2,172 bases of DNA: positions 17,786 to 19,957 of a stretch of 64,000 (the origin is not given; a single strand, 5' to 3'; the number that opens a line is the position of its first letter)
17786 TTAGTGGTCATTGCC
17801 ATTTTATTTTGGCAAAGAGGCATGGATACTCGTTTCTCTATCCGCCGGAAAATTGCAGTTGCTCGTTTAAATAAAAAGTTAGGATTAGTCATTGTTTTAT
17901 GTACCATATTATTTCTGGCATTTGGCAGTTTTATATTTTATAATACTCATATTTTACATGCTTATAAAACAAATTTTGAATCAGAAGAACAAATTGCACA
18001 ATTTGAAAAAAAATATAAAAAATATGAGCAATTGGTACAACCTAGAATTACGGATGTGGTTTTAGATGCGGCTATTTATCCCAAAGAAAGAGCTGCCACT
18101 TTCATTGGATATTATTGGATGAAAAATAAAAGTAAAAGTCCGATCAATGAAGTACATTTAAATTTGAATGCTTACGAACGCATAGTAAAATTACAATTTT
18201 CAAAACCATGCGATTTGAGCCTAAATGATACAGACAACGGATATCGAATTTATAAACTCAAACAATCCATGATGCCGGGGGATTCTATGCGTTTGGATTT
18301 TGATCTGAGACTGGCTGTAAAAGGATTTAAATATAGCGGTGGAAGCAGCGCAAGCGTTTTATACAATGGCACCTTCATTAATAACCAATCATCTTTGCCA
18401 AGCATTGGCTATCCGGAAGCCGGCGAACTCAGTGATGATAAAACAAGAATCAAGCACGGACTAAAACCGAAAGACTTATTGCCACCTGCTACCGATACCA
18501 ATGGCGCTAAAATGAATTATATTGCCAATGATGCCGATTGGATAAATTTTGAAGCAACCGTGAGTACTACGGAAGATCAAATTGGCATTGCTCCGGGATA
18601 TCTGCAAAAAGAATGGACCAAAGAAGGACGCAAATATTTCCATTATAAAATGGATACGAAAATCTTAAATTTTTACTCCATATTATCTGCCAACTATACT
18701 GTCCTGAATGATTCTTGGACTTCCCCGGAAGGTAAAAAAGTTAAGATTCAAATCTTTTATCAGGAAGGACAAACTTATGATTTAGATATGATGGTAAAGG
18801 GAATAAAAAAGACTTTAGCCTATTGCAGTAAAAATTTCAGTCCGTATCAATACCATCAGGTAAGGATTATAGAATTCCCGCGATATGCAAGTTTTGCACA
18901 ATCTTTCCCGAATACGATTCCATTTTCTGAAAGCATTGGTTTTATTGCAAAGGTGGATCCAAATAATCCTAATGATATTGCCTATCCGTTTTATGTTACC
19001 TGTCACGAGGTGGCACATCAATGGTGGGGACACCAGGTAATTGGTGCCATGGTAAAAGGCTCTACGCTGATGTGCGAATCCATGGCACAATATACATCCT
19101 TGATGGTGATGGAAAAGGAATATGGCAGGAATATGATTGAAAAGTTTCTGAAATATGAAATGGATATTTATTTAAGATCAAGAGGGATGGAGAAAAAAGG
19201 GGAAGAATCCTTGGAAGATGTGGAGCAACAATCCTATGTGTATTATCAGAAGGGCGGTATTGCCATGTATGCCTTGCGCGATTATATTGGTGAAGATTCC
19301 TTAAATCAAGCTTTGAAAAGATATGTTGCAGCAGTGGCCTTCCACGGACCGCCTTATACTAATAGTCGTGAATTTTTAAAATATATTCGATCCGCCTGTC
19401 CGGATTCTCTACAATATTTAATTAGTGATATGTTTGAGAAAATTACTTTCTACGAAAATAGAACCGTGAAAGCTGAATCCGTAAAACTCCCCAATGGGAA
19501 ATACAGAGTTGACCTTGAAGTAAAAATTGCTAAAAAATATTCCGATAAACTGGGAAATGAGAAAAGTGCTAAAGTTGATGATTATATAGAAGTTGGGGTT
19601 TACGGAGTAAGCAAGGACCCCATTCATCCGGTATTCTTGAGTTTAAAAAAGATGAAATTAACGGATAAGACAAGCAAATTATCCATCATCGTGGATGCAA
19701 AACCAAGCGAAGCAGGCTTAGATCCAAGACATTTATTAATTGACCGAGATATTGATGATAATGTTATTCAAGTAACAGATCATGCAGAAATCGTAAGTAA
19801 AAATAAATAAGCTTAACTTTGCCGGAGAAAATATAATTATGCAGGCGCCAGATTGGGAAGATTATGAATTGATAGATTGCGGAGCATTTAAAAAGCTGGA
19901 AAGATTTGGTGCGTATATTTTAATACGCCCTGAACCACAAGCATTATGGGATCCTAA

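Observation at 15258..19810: ABC ATPase followed by a 1211-aa ABC-2 permease fused to an M1 zinc aminopeptidase domain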

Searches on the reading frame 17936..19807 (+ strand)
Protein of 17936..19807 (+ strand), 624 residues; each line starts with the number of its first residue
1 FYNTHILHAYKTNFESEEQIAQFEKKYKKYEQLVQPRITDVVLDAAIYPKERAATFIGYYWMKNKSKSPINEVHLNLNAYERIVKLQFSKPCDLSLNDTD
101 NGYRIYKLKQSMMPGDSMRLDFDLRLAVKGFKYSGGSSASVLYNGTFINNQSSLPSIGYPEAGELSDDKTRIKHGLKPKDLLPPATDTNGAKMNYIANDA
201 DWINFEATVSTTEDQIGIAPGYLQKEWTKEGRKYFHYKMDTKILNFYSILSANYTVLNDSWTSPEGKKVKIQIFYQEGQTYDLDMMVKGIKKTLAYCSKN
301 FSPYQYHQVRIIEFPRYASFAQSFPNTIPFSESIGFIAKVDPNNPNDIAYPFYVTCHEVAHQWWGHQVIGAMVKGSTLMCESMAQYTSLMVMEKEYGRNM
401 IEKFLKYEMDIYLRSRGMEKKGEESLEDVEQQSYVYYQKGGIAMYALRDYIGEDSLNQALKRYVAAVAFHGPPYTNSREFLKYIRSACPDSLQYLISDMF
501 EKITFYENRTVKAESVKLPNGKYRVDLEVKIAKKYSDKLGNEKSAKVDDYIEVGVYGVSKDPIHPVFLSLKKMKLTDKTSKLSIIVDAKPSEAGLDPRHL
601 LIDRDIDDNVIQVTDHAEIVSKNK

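Call 48: predict_structure(alignment_id=A2)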
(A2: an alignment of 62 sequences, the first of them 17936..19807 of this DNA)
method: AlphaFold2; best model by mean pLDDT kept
length: 624 residues; sequences in the alignment: 62
mean_pLDDT: 92.2   pTM: 0.91
mean pLDDT of the five models: 92.2, 91.9, 91.1, 91.1, 91.1
residues with pLDDT >= 90: 520; 70-90: 60; 50-70: 34; < 50: 10
segments of 3 or more residues with pLDDT < 50: 1-5, 133-137
pLDDT, mean of each block of 10 residues (from residue 1): 51 91 97 97 96 95 98 94 96 96 97 98 85 53 89 94 93 96 94 93 98 97 98 98 96 96 97 93 93 98 97 75 92 71 73 94 94 94 97 92 92 94 95 94 98 98 97 96 98 97 97 97 97 96 96 93 84 93 96 96 96 83 60
secondary structure, 60 per line:
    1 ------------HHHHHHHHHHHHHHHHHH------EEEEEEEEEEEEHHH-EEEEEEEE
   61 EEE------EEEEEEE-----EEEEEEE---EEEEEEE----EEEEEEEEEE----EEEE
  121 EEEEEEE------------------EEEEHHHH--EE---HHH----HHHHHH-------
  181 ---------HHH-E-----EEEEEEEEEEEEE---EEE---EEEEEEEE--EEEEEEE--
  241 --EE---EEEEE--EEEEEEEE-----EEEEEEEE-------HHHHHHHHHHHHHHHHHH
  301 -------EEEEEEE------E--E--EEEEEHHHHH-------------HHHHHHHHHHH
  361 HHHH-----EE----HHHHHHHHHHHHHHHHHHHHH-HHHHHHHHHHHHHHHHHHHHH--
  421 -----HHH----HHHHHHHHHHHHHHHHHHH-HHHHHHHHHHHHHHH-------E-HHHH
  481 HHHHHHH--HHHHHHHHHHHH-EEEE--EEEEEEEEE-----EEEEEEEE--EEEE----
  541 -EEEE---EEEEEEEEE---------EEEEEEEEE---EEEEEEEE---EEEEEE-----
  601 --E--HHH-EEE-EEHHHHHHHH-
elements in order: H13-30 E37-48 E53-63 E70-76 E82-88 E92-98 E103-112 E117-127 E146-149 H150-153 H168-173 E200-212 E216-218 E222-229 E232-238 E248-252 E255-262 E268-275 H283-300 E308-314 E327-331 H332-336 H350-364 H376-396 H398-418 H433-451 H453-467 H477-487 H490-501 E503-506 E509-517 E523-530 E533-536 E542-545 E549-557 E567-575 E579-586 E590-595 E610-612 H616-623
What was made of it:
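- C-terminal model pLDDT 92.2 (call 48).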

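Call 50: fold_search(model_id=the predicted structure, library=pdb)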
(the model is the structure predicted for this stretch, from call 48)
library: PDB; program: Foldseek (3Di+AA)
matches with E <= 10: 1573; with E <= 0.001: 216
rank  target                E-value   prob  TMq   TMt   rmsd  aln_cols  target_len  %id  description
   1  7nup_C                1.5e-25  1.00  0.58  0.42   9.5       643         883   12  Endoplasmic reticulum aminopeptidase 2 complexed with a mixed hydroxamic and sulfonyl ligand (released 2022-06-22)
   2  5ab0_C                2.1e-25  1.00  0.58  0.43   8.7       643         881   12  Crystal structure of aminopeptidase ERAP2 with ligand (released 2015-09-30)
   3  7p7p_B                3.1e-25  1.00  0.59  0.44   8.4       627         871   12  Crystal structure of ERAP2 aminopeptidase in complex with phosphinic pseudotripeptide((1R)-1-Amino-3-phenylpropyl){(2S (released 2022-01-26)
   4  6mgq_B                4.5e-25  1.00  0.59  0.44   9.5       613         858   13  ERAP1 in the open conformation bound to 10mer phosphinic inhibitor DG014 (released 2019-12-18)
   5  7nsk_B                4.5e-25  1.00  0.59  0.43   8.5       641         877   12  Endoplasmic reticulum aminopeptidase 2 complexed with a hydroxamic ligand (released 2022-06-22)
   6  7nup_D                6.5e-25  1.00  0.59  0.43   8.8       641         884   12  Endoplasmic reticulum aminopeptidase 2 complexed with a mixed hydroxamic and sulfonyl ligand (released 2022-06-22)
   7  7z28_A                9.0e-25  1.00  0.60  0.45   8.0       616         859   12  High-resolution crystal structure of ERAP1 with bound bestatin analogue inhibitor (released 2022-07-27)
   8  3qnf_A                9.5e-25  1.00  0.58  0.53   8.9       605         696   12  Crystal structure of the open state of human endoplasmic reticulum aminopeptidase 1 ERAP1 (released 2011-02-23)
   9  9gjs                  1.0e-24  1.00  0.60  0.45   8.1       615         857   12  ERAP1 in complex with 1-[2-(6-bromo-3-oxo-3,4-dihydro-2H-1,4-benzoxazin-4-yl)acetamido]-4,4-difluorocyclohexane-1-carbox (released 2025-01-22)
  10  3qnf_B                1.1e-24  1.00  0.58  0.47   8.7       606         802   12  Crystal structure of the open state of human endoplasmic reticulum aminopeptidase 1 ERAP1 (released 2011-02-23)
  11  8cgp_B                1.3e-24  1.00  0.59  0.44   8.9       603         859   11  Insulin regulated aminopeptidase (IRAP) in complex with an allosteric aryl sulfonamide inhibitor (released 2024-01-31)
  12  3qnf_C                1.4e-24  1.00  0.60  0.48   8.5       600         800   11  Crystal structure of the open state of human endoplasmic reticulum aminopeptidase 1 ERAP1 (released 2011-02-23)
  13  6ea4_B                1.4e-24  1.00  0.60  0.44   8.1       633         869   12  ERAP2 bound to Aryl Sulfonamide Uncompetitive Inhibitor (released 2019-12-18)
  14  3se6_A                1.5e-24  1.00  0.59  0.44   9.2       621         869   13  Crystal structure of the human Endoplasmic Reticulum Aminopeptidase 2 (released 2011-12-21)
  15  6t6r                  1.5e-24  1.00  0.60  0.45   8.0       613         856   12  Human endoplasmic reticulum aminopeptidase 1 (ERAP1) in complex with (4aR,5S,6R,8S,8aR)-5-(2-(Furan-3-yl)ethyl)-8-hydrox (released 2020-03-18)
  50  7v9p_B                1.2e-23  1.00  0.64  0.49   7.0       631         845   13  Crystal structure of the lanthipeptide zinc-metallopeptidase EryP from saccharopolyspora erythraea in intermediate sta (released 2022-05-11)
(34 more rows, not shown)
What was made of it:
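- Closest known: EryP/AplP-type M1 metallopeptidases of class III lanthipeptide maturation. Same: This is the highest TM-score among the listed PDB hits (TMq 0.64, call 50).
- M1 enzymes EryP/AplP process lanthipeptide leaders; EryP 7v9p matches at TMq 0.64 (call 50).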

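Call 51: search_solved_structures(query=A2, max_evalue=0.01, show_alignments=4)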
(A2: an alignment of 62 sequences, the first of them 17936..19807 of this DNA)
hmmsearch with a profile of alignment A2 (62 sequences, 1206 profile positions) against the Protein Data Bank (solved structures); distinct sequences matched with E-value up to 0.01: 52.
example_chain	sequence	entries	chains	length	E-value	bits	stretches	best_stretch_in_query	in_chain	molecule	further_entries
6ea4_A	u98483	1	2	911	3e-12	48.3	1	856-1059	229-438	Endoplasmic reticulum aminopeptidase 2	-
5ab2_A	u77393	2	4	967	3.2e-12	48.3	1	856-1059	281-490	ENDOPLASMIC RETICULUM AMINOPEPTIDASE 2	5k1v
4e36_A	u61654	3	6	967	3.2e-12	48.3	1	856-1059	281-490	Endoplasmic reticulum aminopeptidase 2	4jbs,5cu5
7p7p_A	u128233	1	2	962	3.3e-12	48.2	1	856-1059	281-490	Endoplasmic reticulum aminopeptidase 2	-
7nsk_A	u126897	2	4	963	3.4e-12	48.2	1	856-1059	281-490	Endoplasmic reticulum aminopeptidase 2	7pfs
7nup_A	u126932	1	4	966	3.4e-12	48.2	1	856-1059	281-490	Endoplasmic reticulum aminopeptidase 2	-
5ab0_A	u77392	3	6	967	3.4e-12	48.2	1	856-1059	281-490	ENDOPLASMATIC RETICULUM AMINOPEPTIDASE 2 | Endoplasmic reticulum aminopeptidase 2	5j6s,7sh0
3se6_A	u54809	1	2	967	3.4e-12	48.2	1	856-1059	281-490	Endoplasmic reticulum aminopeptidase 2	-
3mdj_A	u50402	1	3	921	1.2e-05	26.5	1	841-1059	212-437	Endoplasmic reticulum aminopeptidase 1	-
6mgq_A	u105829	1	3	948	1.2e-05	26.4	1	841-1059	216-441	Endoplasmic reticulum aminopeptidase 1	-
6ryf_A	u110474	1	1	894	9e-05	23.6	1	857-1059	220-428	Endoplasmic reticulum aminopeptidase 1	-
2yd0_A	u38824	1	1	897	9e-05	23.6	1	857-1059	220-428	ENDOPLASMIC RETICULUM AMINOPEPTIDASE 1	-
6rqx_A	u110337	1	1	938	9.7e-05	23.5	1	857-1059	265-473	Endoplasmic reticulum aminopeptidase 1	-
3qnf_A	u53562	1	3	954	0.0001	23.4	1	857-1059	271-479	Endoplasmic reticulum aminopeptidase 1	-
6buy_A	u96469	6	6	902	0.0001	23.4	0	1016-1081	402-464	Aminopeptidase N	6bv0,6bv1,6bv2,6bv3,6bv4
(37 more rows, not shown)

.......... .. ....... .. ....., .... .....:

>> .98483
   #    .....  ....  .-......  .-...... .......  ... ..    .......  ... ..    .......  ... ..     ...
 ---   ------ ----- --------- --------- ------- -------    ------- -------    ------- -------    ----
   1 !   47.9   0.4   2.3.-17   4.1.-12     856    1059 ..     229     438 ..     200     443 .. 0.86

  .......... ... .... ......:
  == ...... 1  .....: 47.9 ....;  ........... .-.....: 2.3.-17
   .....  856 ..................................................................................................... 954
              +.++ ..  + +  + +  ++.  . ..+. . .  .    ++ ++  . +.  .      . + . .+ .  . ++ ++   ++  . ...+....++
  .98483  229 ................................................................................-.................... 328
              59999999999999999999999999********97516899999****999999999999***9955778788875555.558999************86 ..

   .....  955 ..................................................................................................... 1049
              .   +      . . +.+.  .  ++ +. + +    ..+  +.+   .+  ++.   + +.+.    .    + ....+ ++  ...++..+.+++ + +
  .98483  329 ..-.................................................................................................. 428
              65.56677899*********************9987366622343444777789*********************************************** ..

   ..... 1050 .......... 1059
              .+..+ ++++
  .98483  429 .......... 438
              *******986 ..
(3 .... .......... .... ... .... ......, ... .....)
